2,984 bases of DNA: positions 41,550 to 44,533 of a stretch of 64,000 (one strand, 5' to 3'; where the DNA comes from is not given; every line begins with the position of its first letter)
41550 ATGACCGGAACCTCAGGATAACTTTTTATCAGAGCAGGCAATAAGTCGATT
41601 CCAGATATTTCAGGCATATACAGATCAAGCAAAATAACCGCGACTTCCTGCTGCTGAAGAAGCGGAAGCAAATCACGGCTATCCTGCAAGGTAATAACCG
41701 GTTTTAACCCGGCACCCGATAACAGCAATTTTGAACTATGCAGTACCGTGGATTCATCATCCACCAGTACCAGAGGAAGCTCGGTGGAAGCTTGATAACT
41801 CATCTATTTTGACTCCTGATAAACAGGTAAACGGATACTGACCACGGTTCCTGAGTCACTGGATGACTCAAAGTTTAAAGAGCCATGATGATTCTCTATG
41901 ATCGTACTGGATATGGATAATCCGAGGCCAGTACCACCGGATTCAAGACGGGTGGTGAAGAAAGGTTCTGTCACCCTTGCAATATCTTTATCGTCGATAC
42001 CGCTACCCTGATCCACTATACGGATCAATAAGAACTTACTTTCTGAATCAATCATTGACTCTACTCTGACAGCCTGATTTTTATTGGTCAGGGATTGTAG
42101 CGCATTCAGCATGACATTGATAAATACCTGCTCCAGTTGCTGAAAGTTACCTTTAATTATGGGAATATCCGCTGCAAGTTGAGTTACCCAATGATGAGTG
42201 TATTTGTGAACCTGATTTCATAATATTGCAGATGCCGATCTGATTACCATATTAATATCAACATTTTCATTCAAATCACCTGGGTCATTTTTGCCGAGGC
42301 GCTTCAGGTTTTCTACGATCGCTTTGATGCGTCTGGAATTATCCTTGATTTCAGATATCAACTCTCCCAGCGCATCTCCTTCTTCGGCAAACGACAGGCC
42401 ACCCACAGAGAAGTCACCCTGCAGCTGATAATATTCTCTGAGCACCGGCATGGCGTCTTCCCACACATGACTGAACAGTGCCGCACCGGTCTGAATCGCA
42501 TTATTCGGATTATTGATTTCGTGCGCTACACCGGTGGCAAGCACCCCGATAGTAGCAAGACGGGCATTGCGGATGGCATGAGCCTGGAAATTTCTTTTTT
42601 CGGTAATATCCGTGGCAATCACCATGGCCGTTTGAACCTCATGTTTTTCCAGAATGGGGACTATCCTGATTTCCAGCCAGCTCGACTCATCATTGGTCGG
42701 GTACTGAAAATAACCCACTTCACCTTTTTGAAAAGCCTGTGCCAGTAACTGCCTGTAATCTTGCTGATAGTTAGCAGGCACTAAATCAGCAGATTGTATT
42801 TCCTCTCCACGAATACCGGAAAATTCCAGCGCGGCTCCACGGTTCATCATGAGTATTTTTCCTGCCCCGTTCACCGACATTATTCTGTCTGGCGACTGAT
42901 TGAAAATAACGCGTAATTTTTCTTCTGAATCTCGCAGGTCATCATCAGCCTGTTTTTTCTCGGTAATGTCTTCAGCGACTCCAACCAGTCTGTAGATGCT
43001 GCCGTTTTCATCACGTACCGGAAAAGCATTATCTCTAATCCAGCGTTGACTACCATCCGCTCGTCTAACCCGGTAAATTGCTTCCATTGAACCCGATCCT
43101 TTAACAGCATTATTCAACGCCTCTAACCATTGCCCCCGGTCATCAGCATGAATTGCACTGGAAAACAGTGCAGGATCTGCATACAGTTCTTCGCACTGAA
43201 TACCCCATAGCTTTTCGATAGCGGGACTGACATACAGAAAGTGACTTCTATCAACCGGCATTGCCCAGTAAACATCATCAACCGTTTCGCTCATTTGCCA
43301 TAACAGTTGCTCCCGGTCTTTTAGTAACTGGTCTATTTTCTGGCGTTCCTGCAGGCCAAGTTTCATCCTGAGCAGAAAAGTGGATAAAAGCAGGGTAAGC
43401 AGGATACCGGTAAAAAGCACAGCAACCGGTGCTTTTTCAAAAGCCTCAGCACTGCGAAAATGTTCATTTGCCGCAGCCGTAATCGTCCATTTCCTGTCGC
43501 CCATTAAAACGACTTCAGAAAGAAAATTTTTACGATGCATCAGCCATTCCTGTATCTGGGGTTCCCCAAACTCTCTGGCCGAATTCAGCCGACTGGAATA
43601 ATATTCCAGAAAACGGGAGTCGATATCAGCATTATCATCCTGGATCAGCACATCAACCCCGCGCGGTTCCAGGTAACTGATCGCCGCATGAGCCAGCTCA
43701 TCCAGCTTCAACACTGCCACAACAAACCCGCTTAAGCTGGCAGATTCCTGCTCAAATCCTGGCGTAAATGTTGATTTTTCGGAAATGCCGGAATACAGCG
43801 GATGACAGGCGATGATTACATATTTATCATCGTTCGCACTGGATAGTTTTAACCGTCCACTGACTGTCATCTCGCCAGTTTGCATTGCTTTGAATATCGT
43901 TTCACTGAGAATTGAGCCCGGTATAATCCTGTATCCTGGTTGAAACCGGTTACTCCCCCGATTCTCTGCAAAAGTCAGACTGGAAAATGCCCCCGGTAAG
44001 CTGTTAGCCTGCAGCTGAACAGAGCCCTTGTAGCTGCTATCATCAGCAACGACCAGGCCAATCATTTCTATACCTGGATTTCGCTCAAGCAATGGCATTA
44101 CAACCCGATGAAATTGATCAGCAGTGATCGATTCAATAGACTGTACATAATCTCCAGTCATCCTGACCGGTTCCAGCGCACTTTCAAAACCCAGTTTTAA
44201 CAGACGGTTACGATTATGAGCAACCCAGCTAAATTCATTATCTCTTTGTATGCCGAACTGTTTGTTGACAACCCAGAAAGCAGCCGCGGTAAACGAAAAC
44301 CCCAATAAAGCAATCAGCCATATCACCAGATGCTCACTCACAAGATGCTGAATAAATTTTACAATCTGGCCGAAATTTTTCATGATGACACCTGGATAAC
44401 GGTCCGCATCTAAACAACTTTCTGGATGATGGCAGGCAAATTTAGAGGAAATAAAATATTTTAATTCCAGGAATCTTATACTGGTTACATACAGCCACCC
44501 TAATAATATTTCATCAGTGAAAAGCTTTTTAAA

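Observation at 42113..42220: Sensor kinase interrupted by a single in-frame TGA between HisKA and the ATP-binding domain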

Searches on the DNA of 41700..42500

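Call 47: search_rna_families(source=window, start=41700, end=42500, threshold=evalue, max_evalue=10)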
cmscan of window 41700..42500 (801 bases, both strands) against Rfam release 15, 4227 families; matches with E-value up to 10: 7.
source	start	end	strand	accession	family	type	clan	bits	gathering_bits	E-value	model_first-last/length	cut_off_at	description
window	42245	42284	-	RF00085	SNORD28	Gene; snRNA; snoRNA; CD-box;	-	20.5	50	1.4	1-75/75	no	Small nucleolar RNA SNORD28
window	41868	41897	-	RF01105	SBWMV2_UPD-PKl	Cis-reg;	-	19.8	39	4.8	1-27/27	no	Pseudoknot of upstream pseudoknot domain (UPD) of the 3'UTR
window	41711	41765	-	RF00157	SNORD39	Gene; snRNA; snoRNA; CD-box;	CL00057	18.3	35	0.41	1-80/80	no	Small nucleolar RNA SNORD55/SNORD39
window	42063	42148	+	RF01159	snoU18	Gene; snRNA; snoRNA; CD-box;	CL00047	16.8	47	7.5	1-71/71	no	Small nucleolar RNA U18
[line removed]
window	41700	41722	-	RF02946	cow-rumen-1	Gene; sRNA;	-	13.4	53.4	6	1-23/61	3'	cow-rumen-1 RNA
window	42188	42244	+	RF01304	sR5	Gene; snRNA; snoRNA; CD-box;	-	12.5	40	3.7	1-53/53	no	Small nucleolar RNA sR5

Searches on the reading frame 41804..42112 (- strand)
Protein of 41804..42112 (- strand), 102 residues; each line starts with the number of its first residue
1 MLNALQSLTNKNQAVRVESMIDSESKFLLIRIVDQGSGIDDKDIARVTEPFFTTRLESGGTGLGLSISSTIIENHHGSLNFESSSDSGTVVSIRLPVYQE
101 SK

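Call 16: find_encoding_contigs(protein=window:41804-42112:-, flank=3000, max_places=10)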
Protein window:41804-42112:- (102 aa): 22 contigs read that carry it; 10 places shown.
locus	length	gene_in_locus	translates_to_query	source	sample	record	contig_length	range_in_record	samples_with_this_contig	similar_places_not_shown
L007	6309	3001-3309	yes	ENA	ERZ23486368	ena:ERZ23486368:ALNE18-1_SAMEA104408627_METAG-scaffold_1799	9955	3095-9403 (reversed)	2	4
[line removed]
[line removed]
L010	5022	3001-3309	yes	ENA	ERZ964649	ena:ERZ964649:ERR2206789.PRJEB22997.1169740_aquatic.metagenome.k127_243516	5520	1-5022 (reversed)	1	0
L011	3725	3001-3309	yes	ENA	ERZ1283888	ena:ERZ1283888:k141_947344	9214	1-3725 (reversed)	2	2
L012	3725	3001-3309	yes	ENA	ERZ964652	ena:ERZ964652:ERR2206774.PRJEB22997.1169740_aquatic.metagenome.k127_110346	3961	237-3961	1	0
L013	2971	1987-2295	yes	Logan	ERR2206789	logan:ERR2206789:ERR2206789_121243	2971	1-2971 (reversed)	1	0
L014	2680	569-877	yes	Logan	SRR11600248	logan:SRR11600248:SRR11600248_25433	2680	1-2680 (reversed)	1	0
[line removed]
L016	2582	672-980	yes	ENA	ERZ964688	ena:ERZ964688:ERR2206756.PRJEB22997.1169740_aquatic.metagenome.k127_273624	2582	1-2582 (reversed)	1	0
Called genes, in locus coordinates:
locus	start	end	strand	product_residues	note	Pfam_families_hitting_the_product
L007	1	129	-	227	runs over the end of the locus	?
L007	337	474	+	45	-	-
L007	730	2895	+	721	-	PF03924:CHASE, PF00989:PAS (weak), PF08447:PAS_3, PF08448:PAS_4 (weak), PF13426:PAS_9 (faint), PF08448:PAS_4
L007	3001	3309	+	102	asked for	PF02518:HATPase_c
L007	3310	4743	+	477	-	PF00072:Response_reg, PF00158:Sigma54_activat, PF14532:Sigma54_activ_2, PF00004:AAA (faint), PF07728:AAA_5 (weak), PF25601:AAA_lid_14, PF02954:HTH_8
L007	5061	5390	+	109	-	-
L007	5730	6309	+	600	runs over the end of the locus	PF02690:Na_Pi_cotrans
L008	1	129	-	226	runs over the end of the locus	?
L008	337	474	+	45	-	-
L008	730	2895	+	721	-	PF03924:CHASE, PF00989:PAS (weak), PF08447:PAS_3, PF08448:PAS_4 (weak), PF13426:PAS_9 (faint), PF08448:PAS_4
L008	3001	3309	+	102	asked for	PF02518:HATPase_c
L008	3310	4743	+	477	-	PF00072:Response_reg, PF00158:Sigma54_activat, PF14532:Sigma54_activ_2, PF00004:AAA (faint), PF07728:AAA_5 (weak), PF25601:AAA_lid_14, PF02954:HTH_8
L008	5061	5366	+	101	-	-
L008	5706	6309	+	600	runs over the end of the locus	PF02690:Na_Pi_cotrans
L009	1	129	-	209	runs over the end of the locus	?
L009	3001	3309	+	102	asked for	PF02518:HATPase_c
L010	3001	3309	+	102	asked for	PF02518:HATPase_c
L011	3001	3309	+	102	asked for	PF02518:HATPase_c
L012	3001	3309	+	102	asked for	PF02518:HATPase_c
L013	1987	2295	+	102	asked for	PF02518:HATPase_c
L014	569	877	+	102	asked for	PF02518:HATPase_c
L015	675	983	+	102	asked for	PF02518:HATPase_c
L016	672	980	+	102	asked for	PF02518:HATPase_c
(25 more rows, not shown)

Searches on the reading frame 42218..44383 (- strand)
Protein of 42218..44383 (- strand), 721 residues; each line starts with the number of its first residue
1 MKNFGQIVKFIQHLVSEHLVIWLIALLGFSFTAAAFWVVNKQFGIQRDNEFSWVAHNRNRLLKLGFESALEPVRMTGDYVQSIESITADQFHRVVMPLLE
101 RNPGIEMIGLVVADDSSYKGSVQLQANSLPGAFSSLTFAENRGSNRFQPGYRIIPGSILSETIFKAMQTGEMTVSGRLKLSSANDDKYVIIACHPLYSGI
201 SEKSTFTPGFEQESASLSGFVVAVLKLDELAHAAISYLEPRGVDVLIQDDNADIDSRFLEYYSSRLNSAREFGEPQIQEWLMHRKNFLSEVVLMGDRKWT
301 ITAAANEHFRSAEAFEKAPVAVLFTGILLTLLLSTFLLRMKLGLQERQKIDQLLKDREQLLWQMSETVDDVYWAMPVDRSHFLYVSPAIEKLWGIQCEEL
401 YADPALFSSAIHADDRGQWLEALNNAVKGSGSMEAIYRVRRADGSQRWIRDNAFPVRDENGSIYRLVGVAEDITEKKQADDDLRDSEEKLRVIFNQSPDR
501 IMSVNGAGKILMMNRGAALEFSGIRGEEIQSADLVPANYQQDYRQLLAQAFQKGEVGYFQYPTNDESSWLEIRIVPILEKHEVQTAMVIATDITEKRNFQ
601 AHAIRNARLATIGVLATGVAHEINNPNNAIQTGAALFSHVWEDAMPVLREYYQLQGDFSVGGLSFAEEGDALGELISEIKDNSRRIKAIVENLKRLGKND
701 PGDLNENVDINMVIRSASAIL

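Call 15: find_encoding_contigs(protein=window:42218-44383:-, flank=3000, max_places=10)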
Protein window:42218-44383:- (721 aa): 11 contigs read that carry it; 5 places shown.
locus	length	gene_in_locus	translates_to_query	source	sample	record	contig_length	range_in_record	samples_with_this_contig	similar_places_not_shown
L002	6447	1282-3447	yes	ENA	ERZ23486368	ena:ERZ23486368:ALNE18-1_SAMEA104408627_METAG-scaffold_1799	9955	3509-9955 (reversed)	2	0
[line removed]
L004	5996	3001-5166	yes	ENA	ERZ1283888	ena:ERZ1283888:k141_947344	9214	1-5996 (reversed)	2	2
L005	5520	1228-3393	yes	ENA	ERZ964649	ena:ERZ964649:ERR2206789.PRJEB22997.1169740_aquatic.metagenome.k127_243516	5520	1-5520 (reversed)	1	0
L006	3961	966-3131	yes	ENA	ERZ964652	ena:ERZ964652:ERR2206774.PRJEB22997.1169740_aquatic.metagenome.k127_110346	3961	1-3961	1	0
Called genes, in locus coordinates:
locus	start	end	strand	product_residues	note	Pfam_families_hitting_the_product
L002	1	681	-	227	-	?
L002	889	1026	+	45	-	-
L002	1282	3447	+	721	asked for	PF03924:CHASE, PF00989:PAS (weak), PF08447:PAS_3, PF08448:PAS_4 (weak), PF13426:PAS_9 (faint), PF08448:PAS_4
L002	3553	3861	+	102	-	PF02518:HATPase_c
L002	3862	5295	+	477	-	PF00072:Response_reg, PF00158:Sigma54_activat, PF14532:Sigma54_activ_2, PF00004:AAA (faint), PF07728:AAA_5 (weak), PF25601:AAA_lid_14, PF02954:HTH_8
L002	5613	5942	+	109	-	-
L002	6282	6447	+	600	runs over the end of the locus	PF02690:Na_Pi_cotrans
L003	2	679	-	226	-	?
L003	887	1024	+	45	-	-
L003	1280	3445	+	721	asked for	PF03924:CHASE, PF00989:PAS (weak), PF08447:PAS_3, PF08448:PAS_4 (weak), PF13426:PAS_9 (faint), PF08448:PAS_4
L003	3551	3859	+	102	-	PF02518:HATPase_c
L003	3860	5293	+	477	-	PF00072:Response_reg, PF00158:Sigma54_activat, PF14532:Sigma54_activ_2, PF00004:AAA (faint), PF07728:AAA_5 (weak), PF25601:AAA_lid_14, PF02954:HTH_8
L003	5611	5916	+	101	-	-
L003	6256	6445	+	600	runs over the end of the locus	PF02690:Na_Pi_cotrans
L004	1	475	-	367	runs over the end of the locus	PF12679:ABC2_membrane_2, PF12698:ABC2_membrane_3, PF01061:ABC2_membrane, PF12730:ABC2_membrane_4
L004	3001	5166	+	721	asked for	PF03924:CHASE, PF00989:PAS (weak), PF08447:PAS_3, PF08448:PAS_4 (weak), PF13426:PAS_9 (faint), PF08448:PAS_4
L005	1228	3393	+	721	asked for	PF03924:CHASE, PF00989:PAS (weak), PF08447:PAS_3, PF08448:PAS_4 (weak), PF13426:PAS_9 (faint), PF08448:PAS_4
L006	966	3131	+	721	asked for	PF03924:CHASE, PF00989:PAS (weak), PF08447:PAS_3, PF08448:PAS_4 (weak), PF13426:PAS_9 (faint), PF08448:PAS_4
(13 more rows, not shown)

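Call 40: list_cluster_members(proteins=[window:42218-44383:-, window:41804-42112:-, window:40370-41803:-])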
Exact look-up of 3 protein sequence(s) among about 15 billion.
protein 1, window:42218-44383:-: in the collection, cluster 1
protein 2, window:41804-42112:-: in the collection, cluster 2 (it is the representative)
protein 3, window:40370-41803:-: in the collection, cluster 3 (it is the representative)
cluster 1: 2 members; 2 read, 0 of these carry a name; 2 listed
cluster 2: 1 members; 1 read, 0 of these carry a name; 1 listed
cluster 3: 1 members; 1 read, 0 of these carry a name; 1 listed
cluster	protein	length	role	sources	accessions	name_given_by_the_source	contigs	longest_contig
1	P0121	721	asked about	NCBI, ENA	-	-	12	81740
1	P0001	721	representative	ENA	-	-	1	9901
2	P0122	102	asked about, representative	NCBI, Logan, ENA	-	-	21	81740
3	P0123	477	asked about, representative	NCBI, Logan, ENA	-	-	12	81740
